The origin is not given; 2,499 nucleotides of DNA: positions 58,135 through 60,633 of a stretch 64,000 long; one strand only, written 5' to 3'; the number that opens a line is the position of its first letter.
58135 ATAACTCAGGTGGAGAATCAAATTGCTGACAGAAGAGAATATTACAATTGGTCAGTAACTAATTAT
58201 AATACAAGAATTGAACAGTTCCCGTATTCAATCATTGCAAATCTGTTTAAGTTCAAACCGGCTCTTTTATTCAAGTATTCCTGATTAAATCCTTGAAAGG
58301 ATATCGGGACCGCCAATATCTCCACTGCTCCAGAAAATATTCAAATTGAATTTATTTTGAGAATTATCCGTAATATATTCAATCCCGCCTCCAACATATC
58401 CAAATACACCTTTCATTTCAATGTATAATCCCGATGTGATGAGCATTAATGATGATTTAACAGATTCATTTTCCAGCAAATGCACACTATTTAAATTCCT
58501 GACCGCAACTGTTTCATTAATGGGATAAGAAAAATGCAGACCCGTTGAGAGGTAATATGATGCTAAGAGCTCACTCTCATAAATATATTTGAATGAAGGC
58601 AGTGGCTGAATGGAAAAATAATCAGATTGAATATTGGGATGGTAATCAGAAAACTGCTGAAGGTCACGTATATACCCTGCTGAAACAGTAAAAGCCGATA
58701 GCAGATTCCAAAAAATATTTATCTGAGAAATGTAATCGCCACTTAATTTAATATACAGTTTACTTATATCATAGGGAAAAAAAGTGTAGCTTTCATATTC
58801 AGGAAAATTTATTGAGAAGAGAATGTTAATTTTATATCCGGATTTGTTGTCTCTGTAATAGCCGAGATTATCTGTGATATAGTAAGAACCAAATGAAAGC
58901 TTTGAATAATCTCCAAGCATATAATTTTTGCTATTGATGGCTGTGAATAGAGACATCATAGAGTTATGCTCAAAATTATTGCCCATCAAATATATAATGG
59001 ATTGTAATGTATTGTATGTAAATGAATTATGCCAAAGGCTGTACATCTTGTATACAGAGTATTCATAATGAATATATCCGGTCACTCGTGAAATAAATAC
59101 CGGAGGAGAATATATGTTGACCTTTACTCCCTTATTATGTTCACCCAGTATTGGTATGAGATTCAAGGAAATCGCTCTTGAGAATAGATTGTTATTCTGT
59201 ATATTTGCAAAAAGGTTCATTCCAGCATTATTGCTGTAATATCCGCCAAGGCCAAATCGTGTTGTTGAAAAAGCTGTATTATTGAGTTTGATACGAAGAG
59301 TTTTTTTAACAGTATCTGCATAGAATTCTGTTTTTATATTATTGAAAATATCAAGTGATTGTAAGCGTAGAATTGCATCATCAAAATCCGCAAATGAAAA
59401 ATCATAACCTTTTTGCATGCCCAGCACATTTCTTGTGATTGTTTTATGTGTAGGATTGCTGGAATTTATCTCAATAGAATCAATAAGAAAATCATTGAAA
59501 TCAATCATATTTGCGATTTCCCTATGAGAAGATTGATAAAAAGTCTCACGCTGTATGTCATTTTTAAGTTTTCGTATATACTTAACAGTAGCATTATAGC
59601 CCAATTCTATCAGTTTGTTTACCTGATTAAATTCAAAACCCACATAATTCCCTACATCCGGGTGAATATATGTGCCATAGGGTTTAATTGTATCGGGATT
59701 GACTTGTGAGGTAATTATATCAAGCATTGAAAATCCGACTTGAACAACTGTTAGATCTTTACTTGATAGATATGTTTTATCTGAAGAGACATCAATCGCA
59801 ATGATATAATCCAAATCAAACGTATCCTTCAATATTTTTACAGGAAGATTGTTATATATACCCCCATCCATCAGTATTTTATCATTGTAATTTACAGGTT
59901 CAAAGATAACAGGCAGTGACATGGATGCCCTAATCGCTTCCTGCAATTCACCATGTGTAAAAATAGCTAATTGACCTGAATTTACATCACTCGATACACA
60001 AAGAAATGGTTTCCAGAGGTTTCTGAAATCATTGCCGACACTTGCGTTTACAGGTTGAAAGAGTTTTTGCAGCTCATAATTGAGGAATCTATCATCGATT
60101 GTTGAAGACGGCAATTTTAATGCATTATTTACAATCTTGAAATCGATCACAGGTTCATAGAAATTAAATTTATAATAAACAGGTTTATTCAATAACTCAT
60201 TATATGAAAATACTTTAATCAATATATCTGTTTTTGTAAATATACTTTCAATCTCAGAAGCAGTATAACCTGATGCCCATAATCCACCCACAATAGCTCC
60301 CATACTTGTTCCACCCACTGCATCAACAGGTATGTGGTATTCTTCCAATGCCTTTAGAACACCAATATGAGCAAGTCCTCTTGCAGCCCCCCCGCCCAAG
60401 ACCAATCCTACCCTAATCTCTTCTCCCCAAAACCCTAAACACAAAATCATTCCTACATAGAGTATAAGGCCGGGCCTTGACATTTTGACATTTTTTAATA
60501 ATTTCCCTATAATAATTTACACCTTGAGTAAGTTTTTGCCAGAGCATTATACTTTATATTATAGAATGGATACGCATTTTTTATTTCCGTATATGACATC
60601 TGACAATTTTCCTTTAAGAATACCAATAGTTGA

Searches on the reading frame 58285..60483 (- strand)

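Call 59: search_protein_families(library=pfam, proteins=[window:58285-60483:-], max_evalue=0.00001)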
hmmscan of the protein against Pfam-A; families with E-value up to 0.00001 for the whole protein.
window:58285-60483:- (732 aa): 1 family
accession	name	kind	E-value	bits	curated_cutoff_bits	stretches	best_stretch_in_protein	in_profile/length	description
PF01734.28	Patatin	-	7.2e-31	108.3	27.7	1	27-218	1-190/191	Patatin-like phospholipase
